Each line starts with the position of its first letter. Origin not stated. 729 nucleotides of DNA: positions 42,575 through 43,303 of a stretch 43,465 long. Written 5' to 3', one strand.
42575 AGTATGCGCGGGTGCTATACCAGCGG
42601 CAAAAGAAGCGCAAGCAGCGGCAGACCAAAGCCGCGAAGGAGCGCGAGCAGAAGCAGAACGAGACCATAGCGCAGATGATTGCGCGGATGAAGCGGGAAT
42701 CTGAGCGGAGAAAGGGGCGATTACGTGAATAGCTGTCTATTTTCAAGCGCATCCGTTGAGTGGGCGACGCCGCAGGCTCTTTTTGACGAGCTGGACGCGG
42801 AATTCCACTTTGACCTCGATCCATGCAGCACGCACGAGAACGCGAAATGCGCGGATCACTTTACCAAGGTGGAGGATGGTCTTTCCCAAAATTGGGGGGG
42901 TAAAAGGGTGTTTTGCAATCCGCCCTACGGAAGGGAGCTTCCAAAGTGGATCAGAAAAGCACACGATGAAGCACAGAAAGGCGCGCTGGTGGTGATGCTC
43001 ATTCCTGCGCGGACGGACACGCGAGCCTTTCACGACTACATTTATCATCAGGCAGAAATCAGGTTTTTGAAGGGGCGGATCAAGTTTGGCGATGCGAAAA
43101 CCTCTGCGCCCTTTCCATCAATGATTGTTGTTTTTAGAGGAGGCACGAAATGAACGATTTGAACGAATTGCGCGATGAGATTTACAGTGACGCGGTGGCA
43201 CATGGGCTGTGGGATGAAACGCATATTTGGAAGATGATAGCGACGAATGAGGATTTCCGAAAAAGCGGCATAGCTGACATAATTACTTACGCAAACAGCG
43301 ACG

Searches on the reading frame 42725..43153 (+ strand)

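Call 50: search_protein_families(library=phrogs, proteins=[window:42725-43153:+], max_evalue=0.001)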
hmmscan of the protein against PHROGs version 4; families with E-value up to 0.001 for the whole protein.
window:42725-43153:+ (142 aa): 4 families
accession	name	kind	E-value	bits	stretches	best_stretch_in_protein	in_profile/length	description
phrog_111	-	other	2.2e-58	199.6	1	6-139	60-203/345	DNA methyltransferase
phrog_22740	-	unknown function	1.9e-29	103.1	1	2-85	3-88/99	-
phrog_6083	-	DNA, RNA and nucleotide metabolism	7.4e-14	52.7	1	84-139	2-67/94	DNA methylase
phrog_33262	-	moron, auxiliary metabolic gene and host takeover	0.00099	18.7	0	12-98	306-409/495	phosphoadenosine phosphosulfate reductase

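Call 51: search_protein_families(library=pfam, proteins=[window:42725-43153:+], max_evalue=0.001)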
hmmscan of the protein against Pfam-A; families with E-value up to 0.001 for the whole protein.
window:42725-43153:+ (142 aa): 1 family
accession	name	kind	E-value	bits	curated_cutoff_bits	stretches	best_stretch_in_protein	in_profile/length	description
PF05869.16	Dam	-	3.1e-29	102.3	28.1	1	12-128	11-130/169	DNA N-6-adenine-methyltransferase (Dam)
